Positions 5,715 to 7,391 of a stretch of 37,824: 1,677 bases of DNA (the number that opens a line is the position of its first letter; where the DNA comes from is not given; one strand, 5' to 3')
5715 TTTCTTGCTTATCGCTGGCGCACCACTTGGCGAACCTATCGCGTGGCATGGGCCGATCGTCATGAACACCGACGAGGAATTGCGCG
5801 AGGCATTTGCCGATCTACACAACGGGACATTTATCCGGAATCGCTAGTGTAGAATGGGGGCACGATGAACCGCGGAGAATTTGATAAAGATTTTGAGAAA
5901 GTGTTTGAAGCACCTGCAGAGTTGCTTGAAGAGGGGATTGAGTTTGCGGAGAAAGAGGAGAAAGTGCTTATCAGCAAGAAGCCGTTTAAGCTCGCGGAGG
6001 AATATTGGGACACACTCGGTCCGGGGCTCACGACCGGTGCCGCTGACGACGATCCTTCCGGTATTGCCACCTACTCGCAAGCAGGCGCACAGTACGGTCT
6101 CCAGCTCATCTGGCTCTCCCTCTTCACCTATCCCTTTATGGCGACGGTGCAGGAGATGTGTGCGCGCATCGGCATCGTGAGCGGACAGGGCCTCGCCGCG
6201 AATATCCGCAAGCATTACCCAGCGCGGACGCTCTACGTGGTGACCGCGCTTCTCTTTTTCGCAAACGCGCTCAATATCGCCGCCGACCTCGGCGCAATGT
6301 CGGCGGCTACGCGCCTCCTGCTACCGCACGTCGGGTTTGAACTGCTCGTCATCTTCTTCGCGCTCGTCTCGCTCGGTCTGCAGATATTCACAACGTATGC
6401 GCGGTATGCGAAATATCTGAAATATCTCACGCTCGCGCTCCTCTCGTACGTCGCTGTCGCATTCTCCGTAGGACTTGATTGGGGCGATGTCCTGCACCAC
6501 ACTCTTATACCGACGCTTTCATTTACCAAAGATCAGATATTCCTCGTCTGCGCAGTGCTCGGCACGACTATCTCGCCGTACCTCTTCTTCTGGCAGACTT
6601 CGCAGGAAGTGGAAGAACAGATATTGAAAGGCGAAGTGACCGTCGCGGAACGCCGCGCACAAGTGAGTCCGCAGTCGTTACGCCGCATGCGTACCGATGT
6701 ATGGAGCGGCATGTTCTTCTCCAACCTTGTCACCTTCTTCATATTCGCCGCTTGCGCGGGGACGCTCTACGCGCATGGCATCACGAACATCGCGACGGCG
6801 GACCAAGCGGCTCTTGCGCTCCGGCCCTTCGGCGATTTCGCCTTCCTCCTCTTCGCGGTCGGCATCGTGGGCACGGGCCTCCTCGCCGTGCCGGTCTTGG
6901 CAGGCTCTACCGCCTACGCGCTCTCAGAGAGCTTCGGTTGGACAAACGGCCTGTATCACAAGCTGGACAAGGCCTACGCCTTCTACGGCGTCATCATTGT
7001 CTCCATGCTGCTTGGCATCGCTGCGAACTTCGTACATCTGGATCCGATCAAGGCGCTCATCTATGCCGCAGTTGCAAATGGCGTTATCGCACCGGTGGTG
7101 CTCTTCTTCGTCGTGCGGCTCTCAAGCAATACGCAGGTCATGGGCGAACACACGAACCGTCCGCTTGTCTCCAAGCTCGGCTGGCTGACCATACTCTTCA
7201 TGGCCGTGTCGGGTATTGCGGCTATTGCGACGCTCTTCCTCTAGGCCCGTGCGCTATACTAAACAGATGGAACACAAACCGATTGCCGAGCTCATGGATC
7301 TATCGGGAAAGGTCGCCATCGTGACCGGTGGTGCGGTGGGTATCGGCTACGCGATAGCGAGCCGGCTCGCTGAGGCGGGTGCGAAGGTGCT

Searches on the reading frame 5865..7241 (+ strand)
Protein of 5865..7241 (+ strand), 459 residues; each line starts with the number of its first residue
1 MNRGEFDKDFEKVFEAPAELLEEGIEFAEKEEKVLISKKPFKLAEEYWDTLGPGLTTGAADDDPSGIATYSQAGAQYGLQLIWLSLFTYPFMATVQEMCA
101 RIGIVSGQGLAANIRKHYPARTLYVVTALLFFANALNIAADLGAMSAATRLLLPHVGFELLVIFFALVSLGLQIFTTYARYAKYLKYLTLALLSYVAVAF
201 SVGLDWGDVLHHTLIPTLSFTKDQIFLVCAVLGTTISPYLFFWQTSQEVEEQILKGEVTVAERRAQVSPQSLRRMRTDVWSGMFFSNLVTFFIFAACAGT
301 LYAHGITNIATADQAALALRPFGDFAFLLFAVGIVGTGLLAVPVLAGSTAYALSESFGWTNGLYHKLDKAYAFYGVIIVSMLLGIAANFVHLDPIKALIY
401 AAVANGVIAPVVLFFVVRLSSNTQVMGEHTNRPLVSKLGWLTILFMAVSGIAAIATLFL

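Call 24: find_encoding_contigs(protein=window:5865-7241:+, flank=10000, max_places=3)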
Protein window:5865-7241:+ (459 aa): 3 contigs read that carry it; 3 places shown.
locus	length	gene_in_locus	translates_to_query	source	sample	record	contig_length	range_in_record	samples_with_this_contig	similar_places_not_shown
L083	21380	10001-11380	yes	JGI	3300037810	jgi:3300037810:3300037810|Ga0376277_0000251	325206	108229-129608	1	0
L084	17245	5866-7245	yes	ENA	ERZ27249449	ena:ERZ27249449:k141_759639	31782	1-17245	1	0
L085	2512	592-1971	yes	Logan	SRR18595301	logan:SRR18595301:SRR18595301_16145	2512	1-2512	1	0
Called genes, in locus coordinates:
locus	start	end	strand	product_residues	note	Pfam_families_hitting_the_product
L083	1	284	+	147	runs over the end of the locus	PF23477:zf_Tbcl_2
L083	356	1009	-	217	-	-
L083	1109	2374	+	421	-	PF00070:Pyr_redox (faint), PF00890:FAD_binding_2, PF01266:DAO (weak), PF01494:FAD_binding_3 (faint), PF03486:HI0933_like, PF12831:FAD_oxidored, PF13450:NAD_binding_8 (weak), PF22780:HI0933_like_1st, +2 more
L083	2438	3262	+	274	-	PF01909:NTP_transf_2 (weak), PF18765:Polbeta (faint)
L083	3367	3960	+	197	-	PF03193:RsgA_GTPase (faint), PF01926:MMR_HSR1, PF02421:FeoB_N, PF04548:AIG1 (faint), PF00009:GTP_EFTU (weak)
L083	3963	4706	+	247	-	PF05175:MTS, PF08242:Methyltransf_12 (faint)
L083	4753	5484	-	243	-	PF01479:S4, PF00849:PseudoU_synth_2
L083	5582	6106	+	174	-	PF00293:NUDIX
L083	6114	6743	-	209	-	PF00881:Nitroreductase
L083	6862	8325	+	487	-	PF03193:RsgA_GTPase (faint), PF00005:ABC_tran, PF02463:SMC_N (faint), PF13191:AAA_16 (faint), PF13476:AAA_23 (faint), PF13304:AAA_21 (weak), PF00005:ABC_tran, PF13304:AAA_21 (weak), +4 more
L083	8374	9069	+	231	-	PF00483:NTP_transferase, PF01128:IspD (faint), PF12804:NTP_transf_3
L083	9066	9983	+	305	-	PF02678:Pirin, PF05726:Pirin_C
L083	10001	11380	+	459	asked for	PF01566:Nramp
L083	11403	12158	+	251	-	PF00106:adh_short, PF08659:KR, PF23441:SDR, PF01370:Epimerase (faint), PF13561:adh_short_C2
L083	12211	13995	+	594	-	PF00009:GTP_EFTU, PF01926:MMR_HSR1, PF22042:EF-G_D2 (weak), PF03144:GTP_EFTU_D2, PF00679:EFG_C, PF21018:BipA_C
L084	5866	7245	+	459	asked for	PF01566:Nramp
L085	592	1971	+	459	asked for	PF01566:Nramp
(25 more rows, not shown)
